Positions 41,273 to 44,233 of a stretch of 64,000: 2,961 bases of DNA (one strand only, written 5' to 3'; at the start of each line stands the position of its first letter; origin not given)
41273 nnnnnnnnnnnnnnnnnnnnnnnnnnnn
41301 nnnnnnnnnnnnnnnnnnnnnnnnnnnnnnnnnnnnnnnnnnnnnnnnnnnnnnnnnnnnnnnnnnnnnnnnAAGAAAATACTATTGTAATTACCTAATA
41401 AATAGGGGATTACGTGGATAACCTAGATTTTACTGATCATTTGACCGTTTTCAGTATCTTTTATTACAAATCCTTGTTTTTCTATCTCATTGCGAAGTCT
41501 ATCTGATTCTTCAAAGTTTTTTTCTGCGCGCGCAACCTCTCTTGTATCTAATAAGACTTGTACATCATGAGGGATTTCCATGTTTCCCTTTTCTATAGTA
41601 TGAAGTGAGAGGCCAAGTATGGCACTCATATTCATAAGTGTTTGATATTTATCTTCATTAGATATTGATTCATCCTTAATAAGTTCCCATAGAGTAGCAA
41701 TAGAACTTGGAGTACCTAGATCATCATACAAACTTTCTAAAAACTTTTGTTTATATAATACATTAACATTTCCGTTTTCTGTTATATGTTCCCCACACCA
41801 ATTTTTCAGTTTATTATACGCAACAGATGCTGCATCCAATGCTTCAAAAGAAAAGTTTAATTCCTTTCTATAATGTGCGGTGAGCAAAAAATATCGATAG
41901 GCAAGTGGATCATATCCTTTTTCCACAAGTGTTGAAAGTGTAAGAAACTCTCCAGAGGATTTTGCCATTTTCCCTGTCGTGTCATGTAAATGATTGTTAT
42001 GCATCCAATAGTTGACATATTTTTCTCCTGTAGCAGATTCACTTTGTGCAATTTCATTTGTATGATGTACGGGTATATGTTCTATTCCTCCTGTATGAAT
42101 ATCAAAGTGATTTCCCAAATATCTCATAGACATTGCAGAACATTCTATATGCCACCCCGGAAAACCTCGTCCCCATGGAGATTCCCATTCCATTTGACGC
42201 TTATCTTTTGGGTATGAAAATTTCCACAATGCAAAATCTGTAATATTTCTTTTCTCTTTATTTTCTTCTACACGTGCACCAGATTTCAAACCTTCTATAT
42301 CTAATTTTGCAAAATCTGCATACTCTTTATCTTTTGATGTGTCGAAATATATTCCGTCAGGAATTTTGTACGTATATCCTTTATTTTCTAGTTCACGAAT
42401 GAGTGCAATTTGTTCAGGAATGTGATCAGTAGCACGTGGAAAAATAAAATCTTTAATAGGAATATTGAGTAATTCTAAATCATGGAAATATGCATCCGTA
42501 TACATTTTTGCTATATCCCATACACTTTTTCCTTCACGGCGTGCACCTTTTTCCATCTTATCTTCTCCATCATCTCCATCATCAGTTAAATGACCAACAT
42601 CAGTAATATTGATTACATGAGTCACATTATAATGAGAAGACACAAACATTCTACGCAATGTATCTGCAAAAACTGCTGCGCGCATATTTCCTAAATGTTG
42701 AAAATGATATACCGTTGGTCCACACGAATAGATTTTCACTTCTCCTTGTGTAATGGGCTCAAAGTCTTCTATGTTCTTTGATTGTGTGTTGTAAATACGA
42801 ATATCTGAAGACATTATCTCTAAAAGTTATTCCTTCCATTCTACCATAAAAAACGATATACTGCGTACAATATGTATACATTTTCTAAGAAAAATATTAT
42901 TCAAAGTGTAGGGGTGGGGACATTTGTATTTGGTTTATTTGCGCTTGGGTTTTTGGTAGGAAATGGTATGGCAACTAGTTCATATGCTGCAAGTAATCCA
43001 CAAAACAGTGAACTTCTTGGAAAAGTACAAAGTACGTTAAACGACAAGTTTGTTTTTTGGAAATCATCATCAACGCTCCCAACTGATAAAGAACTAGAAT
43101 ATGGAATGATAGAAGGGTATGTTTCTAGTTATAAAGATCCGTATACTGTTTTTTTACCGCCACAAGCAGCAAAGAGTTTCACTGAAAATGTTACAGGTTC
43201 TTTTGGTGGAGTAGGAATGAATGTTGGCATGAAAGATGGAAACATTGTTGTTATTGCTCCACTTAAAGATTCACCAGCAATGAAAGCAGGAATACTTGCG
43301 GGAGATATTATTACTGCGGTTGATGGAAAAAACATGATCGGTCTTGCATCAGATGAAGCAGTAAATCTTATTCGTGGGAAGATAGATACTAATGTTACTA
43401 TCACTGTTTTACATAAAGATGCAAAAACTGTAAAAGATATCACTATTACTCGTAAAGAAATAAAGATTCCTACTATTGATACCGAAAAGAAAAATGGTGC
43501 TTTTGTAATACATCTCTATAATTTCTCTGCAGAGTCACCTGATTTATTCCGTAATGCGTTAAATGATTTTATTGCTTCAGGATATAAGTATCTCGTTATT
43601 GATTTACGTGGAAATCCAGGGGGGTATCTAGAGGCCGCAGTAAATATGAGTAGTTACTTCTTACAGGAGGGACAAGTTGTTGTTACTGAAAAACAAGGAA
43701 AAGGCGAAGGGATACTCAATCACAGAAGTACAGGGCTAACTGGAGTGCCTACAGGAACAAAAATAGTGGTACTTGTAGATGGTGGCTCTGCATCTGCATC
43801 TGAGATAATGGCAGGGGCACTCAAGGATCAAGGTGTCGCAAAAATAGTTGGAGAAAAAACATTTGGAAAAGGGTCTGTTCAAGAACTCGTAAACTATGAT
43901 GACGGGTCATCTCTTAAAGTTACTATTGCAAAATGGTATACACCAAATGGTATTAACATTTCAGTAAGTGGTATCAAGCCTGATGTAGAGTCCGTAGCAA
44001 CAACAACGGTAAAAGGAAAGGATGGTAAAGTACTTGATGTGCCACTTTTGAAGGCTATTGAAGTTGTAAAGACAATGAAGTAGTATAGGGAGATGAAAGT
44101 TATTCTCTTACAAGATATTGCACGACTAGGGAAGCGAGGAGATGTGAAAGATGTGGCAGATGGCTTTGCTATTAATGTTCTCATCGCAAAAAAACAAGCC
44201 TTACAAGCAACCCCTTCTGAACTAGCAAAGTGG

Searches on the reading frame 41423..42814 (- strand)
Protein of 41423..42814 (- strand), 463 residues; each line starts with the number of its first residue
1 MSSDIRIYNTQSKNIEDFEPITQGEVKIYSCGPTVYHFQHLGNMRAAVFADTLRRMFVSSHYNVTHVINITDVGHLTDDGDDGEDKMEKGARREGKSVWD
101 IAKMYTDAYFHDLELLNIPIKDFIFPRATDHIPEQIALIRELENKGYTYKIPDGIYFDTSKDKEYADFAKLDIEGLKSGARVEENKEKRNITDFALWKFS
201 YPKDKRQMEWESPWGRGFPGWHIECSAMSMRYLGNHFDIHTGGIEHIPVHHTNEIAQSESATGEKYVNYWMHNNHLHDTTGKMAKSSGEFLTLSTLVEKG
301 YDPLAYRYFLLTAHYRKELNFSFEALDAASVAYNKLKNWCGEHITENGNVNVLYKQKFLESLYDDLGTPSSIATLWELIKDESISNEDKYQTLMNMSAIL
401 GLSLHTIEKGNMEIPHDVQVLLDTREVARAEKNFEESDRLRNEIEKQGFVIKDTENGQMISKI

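Call 87: search_protein_families(library=pfam, proteins=[window:41423-42814:-], max_evalue=0.001)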
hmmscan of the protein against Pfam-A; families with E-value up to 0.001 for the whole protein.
window:41423-42814:- (463 aa): 4 families
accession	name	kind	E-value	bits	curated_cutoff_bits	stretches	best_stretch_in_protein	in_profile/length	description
PF01406.26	tRNA-synt_1e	-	5.8e-93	312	27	1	18-329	2-299/301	tRNA synthetases class I (C) catalytic domain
PF09334.17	tRNA-synt_1g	-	1.1e-09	38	20.1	1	39-167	14-132/391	tRNA synthetases class I (M)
PF23493.1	CysS_C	-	4.1e-08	33.6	23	1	413-458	3-48/51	Cysteinyl-tRNA ligase anticodon binding domain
PF01921.24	tRNA-synt_1f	-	0.00029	20.3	27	0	278-339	278-338/360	tRNA synthetases class I (K)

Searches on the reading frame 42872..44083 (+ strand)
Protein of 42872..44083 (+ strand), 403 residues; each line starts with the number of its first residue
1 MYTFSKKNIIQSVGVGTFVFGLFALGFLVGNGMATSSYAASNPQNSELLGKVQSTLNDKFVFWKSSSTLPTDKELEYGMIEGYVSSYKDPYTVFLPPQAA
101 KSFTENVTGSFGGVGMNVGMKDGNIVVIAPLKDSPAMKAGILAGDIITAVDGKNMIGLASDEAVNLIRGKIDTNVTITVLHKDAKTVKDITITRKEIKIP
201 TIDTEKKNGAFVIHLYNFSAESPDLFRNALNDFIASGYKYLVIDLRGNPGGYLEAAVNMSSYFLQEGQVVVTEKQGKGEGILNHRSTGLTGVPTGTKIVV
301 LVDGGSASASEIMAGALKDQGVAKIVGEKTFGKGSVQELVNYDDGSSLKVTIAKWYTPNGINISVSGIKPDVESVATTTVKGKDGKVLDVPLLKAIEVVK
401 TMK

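Call 88: search_protein_families(library=pfam, proteins=[window:42872-44083:+], max_evalue=0.001)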
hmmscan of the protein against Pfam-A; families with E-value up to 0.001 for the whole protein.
window:42872-44083:+ (403 aa): 5 families
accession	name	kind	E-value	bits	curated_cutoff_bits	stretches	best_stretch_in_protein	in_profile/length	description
PF03572.23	Peptidase_S41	-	2.5e-50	170.7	24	1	212-373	4-164/165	Peptidase family S41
PF17820.7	PDZ_6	-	3e-12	46.5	27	1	127-179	2-52/54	PDZ domain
PF13180.12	PDZ_2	-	5.8e-11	43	27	1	113-186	2-74/80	PDZ domain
PF00595.29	PDZ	-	2.9e-09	37.6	23.2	1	112-179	10-80/81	PDZ domain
PF14685.13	PDZ_Tricorn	-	0.00062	20.1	25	0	131-192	28-88/88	Tricorn protease PDZ domain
